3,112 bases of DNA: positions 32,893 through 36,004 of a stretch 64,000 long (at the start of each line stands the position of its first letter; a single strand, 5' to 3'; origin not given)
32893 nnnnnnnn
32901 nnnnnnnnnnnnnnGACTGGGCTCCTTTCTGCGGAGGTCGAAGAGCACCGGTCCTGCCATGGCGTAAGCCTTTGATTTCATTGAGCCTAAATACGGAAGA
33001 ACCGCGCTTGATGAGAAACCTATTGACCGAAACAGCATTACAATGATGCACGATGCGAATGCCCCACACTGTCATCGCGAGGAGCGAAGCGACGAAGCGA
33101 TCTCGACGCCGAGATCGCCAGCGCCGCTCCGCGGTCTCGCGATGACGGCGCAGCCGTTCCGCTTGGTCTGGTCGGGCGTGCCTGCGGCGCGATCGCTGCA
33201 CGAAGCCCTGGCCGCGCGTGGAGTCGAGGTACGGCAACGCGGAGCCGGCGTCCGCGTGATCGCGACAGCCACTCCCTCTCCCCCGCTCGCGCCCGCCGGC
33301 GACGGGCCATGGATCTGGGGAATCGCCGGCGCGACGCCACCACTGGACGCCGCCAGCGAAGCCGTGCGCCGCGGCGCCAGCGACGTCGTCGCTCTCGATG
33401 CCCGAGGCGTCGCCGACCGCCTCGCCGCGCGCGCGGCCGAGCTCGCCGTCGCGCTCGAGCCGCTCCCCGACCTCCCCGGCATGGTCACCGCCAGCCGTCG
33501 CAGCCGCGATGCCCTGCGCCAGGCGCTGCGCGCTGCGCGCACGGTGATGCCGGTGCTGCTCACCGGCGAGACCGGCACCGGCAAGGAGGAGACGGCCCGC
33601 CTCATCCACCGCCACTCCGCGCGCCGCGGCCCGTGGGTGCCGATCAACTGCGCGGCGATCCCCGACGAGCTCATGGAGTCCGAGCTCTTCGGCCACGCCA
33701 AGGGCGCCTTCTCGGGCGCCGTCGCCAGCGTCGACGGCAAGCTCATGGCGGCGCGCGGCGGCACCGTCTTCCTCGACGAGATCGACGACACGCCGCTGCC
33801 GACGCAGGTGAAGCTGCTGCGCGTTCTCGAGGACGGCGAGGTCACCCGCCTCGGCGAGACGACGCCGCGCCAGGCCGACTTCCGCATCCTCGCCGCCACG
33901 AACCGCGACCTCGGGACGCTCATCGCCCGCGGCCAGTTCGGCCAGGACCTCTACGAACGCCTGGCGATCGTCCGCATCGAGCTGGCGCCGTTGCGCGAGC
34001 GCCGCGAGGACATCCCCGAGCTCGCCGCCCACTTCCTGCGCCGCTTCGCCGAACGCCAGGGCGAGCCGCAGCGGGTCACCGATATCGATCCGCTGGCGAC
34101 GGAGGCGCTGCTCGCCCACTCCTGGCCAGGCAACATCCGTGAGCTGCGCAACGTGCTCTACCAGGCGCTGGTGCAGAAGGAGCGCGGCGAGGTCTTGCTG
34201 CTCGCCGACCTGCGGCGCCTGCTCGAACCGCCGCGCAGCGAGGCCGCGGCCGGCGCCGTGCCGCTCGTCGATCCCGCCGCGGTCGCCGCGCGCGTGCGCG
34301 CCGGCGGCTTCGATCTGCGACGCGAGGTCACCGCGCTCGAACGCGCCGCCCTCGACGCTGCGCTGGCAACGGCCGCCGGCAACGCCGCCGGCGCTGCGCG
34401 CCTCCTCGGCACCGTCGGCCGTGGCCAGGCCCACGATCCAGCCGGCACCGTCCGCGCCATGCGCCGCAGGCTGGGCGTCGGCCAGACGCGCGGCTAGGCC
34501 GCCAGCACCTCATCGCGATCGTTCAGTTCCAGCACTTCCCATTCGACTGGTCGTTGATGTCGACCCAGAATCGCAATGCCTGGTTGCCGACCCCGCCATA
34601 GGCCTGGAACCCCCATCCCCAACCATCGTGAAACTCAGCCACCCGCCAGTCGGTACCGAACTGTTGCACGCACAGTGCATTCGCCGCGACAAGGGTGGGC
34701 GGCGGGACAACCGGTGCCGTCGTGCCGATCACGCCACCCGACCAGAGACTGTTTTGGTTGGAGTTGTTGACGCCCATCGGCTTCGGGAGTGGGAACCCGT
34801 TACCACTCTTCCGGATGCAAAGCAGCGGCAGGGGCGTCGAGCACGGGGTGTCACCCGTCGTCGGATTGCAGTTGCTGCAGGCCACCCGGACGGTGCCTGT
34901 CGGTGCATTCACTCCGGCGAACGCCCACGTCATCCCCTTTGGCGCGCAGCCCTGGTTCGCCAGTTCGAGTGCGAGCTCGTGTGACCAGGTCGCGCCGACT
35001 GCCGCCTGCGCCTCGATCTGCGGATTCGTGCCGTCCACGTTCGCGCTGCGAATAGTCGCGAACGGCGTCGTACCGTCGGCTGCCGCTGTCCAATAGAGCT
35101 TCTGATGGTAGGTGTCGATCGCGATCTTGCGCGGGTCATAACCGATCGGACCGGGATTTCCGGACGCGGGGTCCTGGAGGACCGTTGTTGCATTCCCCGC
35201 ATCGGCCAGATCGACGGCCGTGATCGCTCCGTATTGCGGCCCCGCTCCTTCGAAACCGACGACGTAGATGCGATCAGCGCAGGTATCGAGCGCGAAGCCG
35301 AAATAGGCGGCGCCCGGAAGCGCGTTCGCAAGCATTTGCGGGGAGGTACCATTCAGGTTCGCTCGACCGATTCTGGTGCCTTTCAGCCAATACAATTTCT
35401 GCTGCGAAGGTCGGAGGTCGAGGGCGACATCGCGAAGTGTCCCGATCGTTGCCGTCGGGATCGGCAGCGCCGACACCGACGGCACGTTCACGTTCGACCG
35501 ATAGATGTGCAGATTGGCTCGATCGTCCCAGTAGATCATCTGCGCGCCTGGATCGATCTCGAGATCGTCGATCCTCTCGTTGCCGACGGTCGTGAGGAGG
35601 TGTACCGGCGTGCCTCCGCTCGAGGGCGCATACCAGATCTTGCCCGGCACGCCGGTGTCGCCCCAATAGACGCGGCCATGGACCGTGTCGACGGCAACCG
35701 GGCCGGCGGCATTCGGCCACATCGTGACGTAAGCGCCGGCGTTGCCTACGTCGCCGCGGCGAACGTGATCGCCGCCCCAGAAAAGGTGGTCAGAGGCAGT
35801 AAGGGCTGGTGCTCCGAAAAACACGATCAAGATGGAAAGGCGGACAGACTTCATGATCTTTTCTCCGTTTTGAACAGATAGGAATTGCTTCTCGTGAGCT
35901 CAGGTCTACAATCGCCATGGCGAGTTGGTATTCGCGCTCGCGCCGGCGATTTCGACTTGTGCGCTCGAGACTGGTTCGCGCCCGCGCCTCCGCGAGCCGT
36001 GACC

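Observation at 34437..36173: Low-GC single-gene insertion that regenerated the 3' end of the sigma-54 activator gene, leaving the displaced original 3' end about 1.6 kb downstream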

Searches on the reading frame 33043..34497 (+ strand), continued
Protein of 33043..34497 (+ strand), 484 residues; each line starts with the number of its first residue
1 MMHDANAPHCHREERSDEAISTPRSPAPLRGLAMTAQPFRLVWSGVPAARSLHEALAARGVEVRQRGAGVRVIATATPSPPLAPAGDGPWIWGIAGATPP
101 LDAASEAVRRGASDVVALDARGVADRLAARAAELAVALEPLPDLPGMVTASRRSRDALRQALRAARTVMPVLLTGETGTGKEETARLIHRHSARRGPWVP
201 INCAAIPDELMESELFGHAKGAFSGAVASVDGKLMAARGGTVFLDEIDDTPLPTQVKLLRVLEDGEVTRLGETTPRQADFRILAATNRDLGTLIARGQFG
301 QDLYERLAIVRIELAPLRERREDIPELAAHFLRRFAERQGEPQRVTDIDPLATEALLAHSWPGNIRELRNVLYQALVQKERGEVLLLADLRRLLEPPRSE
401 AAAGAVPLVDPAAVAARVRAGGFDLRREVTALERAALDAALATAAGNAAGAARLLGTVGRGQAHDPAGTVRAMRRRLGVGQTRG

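Call 38: find_encoding_contigs(protein=P0122, flank=5000, max_places=4)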
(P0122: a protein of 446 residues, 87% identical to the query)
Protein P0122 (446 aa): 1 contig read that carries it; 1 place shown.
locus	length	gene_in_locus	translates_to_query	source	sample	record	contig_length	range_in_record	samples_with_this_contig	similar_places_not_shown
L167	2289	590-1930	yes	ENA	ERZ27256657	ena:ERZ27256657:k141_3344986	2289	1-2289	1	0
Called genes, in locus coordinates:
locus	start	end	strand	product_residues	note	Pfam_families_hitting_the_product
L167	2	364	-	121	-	?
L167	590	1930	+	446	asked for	PF00158:Sigma54_activat, PF14532:Sigma54_activ_2, PF07728:AAA_5, PF25601:AAA_lid_14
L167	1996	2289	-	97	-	?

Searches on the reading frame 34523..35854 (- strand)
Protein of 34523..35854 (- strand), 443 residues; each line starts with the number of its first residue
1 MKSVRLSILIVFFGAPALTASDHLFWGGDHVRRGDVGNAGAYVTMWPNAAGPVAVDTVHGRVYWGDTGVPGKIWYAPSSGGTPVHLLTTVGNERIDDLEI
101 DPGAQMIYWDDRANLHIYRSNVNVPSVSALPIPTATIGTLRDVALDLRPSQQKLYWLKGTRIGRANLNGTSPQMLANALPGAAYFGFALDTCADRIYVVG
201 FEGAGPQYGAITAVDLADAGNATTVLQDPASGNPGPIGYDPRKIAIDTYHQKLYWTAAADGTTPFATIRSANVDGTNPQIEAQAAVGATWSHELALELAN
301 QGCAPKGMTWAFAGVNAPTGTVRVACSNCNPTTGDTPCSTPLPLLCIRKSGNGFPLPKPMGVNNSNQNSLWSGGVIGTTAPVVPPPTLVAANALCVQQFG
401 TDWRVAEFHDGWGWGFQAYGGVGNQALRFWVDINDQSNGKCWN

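Call 6: search_protein_families(library=pfam, proteins=[window:34523-35854:-], max_evalue=0.01)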
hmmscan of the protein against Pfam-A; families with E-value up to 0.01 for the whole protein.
window:34523-35854:- (443 aa): 0 families

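Call 9: find_homologous_proteins(query=window:34523-35854:-)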
Query window:34523-35854:- (443 aa): 202 proteins with E <= 0.001 among 8000 candidates; the best 120 are listed.
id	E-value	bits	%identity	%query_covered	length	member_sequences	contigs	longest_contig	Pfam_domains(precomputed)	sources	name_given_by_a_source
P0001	0.0e+0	1039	100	100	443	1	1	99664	-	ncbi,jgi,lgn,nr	ncbi:MAG TPA: hypothetical protein VGS57_05175 [Thermoanaerobaculia bacterium]|jgi:hypothetical prot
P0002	7.6e-260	881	83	100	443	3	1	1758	-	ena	-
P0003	1.8e-147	510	55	99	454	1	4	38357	-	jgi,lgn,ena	-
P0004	3.3e-145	503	54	100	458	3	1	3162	PF00058.24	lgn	-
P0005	1.6e-80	289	51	66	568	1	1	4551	-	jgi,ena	-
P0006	2.6e-74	269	48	67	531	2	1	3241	-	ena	-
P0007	6.4e-71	258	45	70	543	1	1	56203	-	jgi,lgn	jgi:hypothetical protein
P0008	9.7e-69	251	44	69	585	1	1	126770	-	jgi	jgi:hypothetical protein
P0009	6.9e-65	238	43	69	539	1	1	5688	-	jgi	-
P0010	5.0e-60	222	72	32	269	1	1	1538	-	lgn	-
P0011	6.2e-60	222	42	65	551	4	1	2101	-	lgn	-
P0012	1.8e-59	220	46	62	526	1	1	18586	PF01436.28,PF25021.2,PF08450.19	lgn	-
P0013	1.3e-58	217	67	32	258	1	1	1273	-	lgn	-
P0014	4.1e-58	216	67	32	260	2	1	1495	-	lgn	-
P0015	1.9e-57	213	65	32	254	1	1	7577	-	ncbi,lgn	ncbi:MAG: hypothetical protein ABUT39_29235 [Acidobacteriota bacterium]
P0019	1.8e-56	210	67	31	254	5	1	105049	-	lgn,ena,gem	-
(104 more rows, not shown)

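Call 14: find_encoding_contigs(protein=P0002, flank=10000)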
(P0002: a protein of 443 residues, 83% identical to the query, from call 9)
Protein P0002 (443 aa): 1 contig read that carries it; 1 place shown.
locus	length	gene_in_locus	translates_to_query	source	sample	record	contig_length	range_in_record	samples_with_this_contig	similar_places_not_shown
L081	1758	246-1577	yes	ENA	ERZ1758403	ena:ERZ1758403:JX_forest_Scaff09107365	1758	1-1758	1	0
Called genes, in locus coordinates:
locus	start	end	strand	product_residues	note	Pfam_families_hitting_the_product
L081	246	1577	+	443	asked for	-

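Call 39: find_encoding_contigs(protein=P0003, flank=6000, max_places=4)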
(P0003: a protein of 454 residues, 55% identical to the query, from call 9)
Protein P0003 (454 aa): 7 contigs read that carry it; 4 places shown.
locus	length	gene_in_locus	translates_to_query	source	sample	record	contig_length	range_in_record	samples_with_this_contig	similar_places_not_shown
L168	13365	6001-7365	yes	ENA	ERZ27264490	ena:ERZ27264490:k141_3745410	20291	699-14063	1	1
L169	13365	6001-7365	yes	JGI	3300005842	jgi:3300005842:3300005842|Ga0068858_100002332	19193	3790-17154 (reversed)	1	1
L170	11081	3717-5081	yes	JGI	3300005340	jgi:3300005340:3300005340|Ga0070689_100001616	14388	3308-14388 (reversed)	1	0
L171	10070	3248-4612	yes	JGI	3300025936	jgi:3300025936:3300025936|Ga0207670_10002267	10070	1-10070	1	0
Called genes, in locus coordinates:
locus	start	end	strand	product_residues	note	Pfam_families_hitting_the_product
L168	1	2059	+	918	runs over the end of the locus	?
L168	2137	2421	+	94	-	-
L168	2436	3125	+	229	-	PF01177:Asp_Glu_race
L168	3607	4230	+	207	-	-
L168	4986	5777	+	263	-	PF00072:Response_reg, PF00486:Trans_reg_C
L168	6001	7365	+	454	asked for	-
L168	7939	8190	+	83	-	-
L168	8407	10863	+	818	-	PF22977:WHD, PF00004:AAA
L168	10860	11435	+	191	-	PF14065:Pvc16_N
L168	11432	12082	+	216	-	-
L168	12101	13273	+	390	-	-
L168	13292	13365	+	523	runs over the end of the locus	PF04984:Phage_sheath_1, PF17482:Phage_sheath_1C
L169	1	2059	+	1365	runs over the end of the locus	?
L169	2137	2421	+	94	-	-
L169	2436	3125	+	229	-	PF01177:Asp_Glu_race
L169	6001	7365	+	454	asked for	-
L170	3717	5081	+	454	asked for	-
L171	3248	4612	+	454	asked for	-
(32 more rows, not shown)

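Call 41: search_protein_families(library=pfam, proteins=[window:34526-35854:-, P0019, P0003], max_evalue=10)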
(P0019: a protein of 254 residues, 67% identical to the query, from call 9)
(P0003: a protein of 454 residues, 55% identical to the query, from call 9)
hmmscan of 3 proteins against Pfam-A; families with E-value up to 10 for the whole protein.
window:34526-35854:- (443 aa): 1 family
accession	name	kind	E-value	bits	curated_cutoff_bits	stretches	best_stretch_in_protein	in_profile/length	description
PF03771.21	SPDY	-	0.096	13.1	25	1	67-89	28-50/61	Domain of unknown function (DUF317)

P0019 (254 aa): 0 families

P0003 (454 aa): 1 family
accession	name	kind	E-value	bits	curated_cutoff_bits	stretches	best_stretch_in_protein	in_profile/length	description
PF00058.23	Ldl_recept_b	-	0.012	16.5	21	1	260-291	1-30/42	Low-density lipoprotein receptor repeat class B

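Call 46: predict_structure(alignment_id=A1)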
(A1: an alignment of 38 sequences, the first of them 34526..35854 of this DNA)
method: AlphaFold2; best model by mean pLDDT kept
length: 443 residues; sequences in the alignment: 38
mean_pLDDT: 91.1   pTM: 0.84
mean pLDDT of the five models: 91.1, 89.7, 89.6, 89.0, 88.8
residues with pLDDT >= 90: 334; 70-90: 84; 50-70: 15; < 50: 10
segments of 3 or more residues with pLDDT < 50: 1-6, 12-15
pLDDT, mean of each block of 10 residues (from residue 1): 49 56 95 92 93 95 90 96 94 91 97 95 97 96 96 96 98 97 94 95 79 95 93 82 94 92 86 95 91 90 89 95 92 90 97 94 90 97 95 98 94 90 94 86 82
secondary structure, 60 per line:
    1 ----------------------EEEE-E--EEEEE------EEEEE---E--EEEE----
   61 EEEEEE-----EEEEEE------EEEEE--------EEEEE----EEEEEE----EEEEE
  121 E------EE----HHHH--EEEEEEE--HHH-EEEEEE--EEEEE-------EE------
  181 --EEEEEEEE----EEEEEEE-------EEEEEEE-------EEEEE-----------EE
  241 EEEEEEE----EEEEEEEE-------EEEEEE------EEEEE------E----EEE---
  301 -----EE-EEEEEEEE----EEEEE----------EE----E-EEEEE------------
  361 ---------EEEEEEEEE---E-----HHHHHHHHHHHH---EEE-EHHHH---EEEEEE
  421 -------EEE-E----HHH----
elements in order: E23-26 E31-35 E42-46 E53-56 E61-66 E72-77 E84-88 E97-101 E106-111 E116-121 H134-137 E140-146 E153-158 E161-165 E183-190 E195-201 E209-215 E223-227 E239-247 E252-259 E267-272 E279-283 E295-297 E309-316 E321-325 E344-348 E370-378 H388-399 E403-405 H408-411 E415-420 E428-430

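Call 48: fold_search(model_id=the predicted structure, library=pdb)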
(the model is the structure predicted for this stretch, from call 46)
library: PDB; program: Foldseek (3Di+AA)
matches with E <= 10: 1903; with E <= 0.001: 1642
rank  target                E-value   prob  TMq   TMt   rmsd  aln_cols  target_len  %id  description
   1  8dvn_A                1.1e-16  1.00  0.51  0.38  17.3       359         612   17  Crystal structure of LRP6 E3E4 in complex with disulfide constrained peptide E3.10 (released 2023-03-29)
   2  8dvm_A                1.6e-16  1.00  0.50  0.37  15.7       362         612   17  Crystal structure of LRP6 E3E4 in complex with disulfide constrained peptide E3.6 (released 2023-03-29)
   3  6h15_A                1.8e-16  1.00  0.50  0.37  17.6       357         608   17  Structure of LRP6 P3E3P4E4 in complex with VHH L-P2-B10 (released 2019-01-30)
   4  4a0p_A                3.4e-16  1.00  0.51  0.37  17.2       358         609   17  Crystal structure of LRP6P3E3P4E4 (released 2011-10-26)
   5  3s8z_A                3.6e-16  1.00  0.51  0.38  17.3       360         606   17  Crystal structure of LRP6-E3E4 (released 2011-10-26)
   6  6h16_A                4.2e-16  1.00  0.50  0.37  17.0       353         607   16  Structure of LRP6 P3E3P4E4 in complex with VHH L-P2-D07 (released 2019-01-30)
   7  8dvl_A                4.4e-16  1.00  0.51  0.38  17.0       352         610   18  Crystal structure of LRP6 E3E4 in complex with disulfide constrained peptide E3.18 (released 2023-03-29)
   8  3s2k_B                4.9e-16  1.00  0.50  0.37  17.1       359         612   18  Structural basis of Wnt signaling inhibition by Dickkopf binding to LRP5/6. (released 2011-11-02)
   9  5gje_B                5.2e-16  1.00  0.49  0.37  17.2       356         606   18  Three-dimensional reconstruction of human LRP6 ectodomain complexed with Dkk1 (released 2017-01-18)
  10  3s8v_A                5.5e-16  1.00  0.50  0.38  19.9       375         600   16  Crystal structure of LRP6-Dkk1 complex (released 2011-10-26)
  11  8jx8_B                1.6e-15  1.00  0.50  0.16   3.9       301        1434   19  rat megalin head (released 2024-06-19)
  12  8jut_A                3.6e-15  1.00  0.51  0.06   4.0       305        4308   20  rat megalin RAP complex (released 2024-06-19)
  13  3v65_D                3.8e-15  1.00  0.50  0.59   3.5       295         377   20  Crystal structure of agrin and LRP4 complex (released 2012-04-25)
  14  8jxf_B                4.5e-15  1.00  0.51  0.22   4.0       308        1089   16  rat megalin RAP complex bodyA (released 2024-06-19)
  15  8jx8_A                4.5e-15  1.00  0.49  0.16   4.1       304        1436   20  rat megalin head (released 2024-06-19)
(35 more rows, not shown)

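Call 66: search_protein_families(library=ncbifam, proteins=[window:34526-35854:-], max_evalue=0.01)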
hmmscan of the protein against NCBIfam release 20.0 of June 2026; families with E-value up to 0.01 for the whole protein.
window:34526-35854:- (443 aa): 0 families

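Call 67: find_related_loci(query=window:34526-35854:-, collection=viral_contigs, flank=5000)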
Query window:34526-35854:- (443 aa) in viral_contigs; peptide patterns used: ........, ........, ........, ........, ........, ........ (x = any residue, [..] = any of these).
4 stretches matched a pattern, but none encodes a relative of the query by tblastn (E <= 1e-3).

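Call 68: search_dna_similar(query=window:34526-35854:-, collection=plasmids, mode=protein, max_rows=8)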
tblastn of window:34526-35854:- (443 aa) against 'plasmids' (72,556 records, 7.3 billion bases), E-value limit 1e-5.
Records with a match: 1; places in all: 1; records where one place covers at least 80% of the query: 0.
Best place of each record, by identity: <60% 1.
By first word of the organism name: Deinococcus 1.
By predicted mobility (MOB-suite, as given by PLSDB): non-mobilizable 1.
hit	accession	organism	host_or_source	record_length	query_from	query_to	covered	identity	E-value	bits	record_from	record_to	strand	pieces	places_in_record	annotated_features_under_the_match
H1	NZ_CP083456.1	Deinococcus taeanensis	whole organism,coastal dune soil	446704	306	443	31%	36.1%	5e-10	69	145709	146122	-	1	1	hypothetical protein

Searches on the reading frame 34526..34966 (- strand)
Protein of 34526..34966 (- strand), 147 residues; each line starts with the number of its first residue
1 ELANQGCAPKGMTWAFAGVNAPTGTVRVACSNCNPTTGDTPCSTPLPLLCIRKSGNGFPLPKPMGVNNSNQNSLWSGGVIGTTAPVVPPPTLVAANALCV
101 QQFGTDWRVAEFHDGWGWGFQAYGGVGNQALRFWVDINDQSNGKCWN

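Call 54: predict_structure(alignment_id=A2)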
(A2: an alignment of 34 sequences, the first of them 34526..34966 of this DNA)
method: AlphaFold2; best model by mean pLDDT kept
length: 147 residues; sequences in the alignment: 34
mean_pLDDT: 90.7   pTM: 0.86
mean pLDDT of the five models: 90.7, 90.1, 88.9, 88.2, 88.1
residues with pLDDT >= 90: 108; 70-90: 32; 50-70: 2; < 50: 5
segments of 3 or more residues with pLDDT < 50: 1-5
pLDDT, mean of each block of 10 residues (from residue 1): 61 94 93 88 97 94 91 93 97 97 97 86 94 91 85
secondary structure, 60 per line:
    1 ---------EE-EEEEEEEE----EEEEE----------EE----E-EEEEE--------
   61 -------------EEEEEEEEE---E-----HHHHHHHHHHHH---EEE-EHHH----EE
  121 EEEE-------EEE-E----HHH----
elements in order: E13-20 E25-29 E48-52 E74-82 H92-103 E107-109 E119-124 E132-134

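Call 56: fold_search(model_id=the predicted structure, library=pdb)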
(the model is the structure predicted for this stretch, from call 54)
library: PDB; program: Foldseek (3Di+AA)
matches with E <= 10: 123; with E <= 0.001: 0
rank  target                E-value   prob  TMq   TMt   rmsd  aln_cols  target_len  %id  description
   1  6hn5_F                5.6e-01  0.02  0.15  0.09  17.8       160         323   10  Leucine-zippered human insulin receptor ectodomain with single bound insulin - "upper" membrane-distal part (released 2018-11-21)
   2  3f7p_E                1.9e+00  0.01  0.15  0.11  13.3       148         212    9  Crystal structure of a complex between integrin beta4 and plectin (released 2009-03-10)
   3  7l5j_A                2.2e+00  0.02  0.18  0.12  13.1       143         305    6  Mouse Norovirus Protruding domain complexed with neutralizing Fab fragment from mAb A6.2 (released 2021-04-07)
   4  8i4m_A                2.2e+00  0.01  0.12  0.04  24.1       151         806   11  Portal-tail complex structure of the Cyanophage P-SCSP1u (released 2023-11-01)
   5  3hhr_B                2.3e+00  0.01  0.12  0.10  11.3        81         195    9  HUMAN GROWTH HORMONE AND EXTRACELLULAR DOMAIN OF ITS RECEPTOR: CRYSTAL STRUCTURE OF THE COMPLEX (released 1994-04-30)
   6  8rd3_A                2.3e+00  0.01  0.11  0.05  15.1       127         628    9  Crystal structure of Saccharomyces cerevisiae Nmd4 protein bound to Upf1 helicase domain (released 2024-08-14)
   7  4oox                  2.5e+00  0.03  0.14  0.08  11.7        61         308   10  Crystal structure of P domain from norovirus strain Saga4 (released 2014-12-17)
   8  5e7l                  2.5e+00  0.02  0.13  0.08   7.3        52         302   15  Crystal structure of mouse CNTN2 FN1-FN3 domains (released 2016-08-31)
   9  9m0e_A                2.5e+00  0.01  0.14  0.04  15.4       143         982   12  Enhancing the synthesis efficiency of galacto-oligosaccharides of a beta-galactosidase from Paenibacillus barengoltzii (released 2025-04-23)
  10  7sl4_A                2.5e+00  0.01  0.14  0.04  15.4       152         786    6  Full-length insulin receptor bound with site 2 binding deficient mutant insulin (B-L17R) -- asymmetric conformation (released 2022-03-30)
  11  8g0w_F                2.6e+00  0.03  0.15  0.09  11.5        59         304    2  Crystal structure of human norovirus GII.4 P domain in complex with Nanobody M4 (released 2023-10-04)
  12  7l5j_B                2.8e+00  0.01  0.17  0.10  14.4       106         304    7  Mouse Norovirus Protruding domain complexed with neutralizing Fab fragment from mAb A6.2 (released 2021-04-07)
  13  5u8r_A                2.8e+00  0.01  0.16  0.04  13.3        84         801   12  Structure of the ectodomain of the human Type 1 insulin-like growth factor receptor (released 2018-02-28)
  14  3pun_A                3.0e+00  0.01  0.13  0.08  11.5        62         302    8  Crystal structure of P domain dimer of Norovirus VA207 with Lewis y tetrasaccharide (released 2011-08-03)
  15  4q58_C                3.2e+00  0.01  0.12  0.10   8.6        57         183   12  Crystal structure of the plectin 1a actin-binding domain/integrin beta 4 fragment complex (released 2014-07-23)
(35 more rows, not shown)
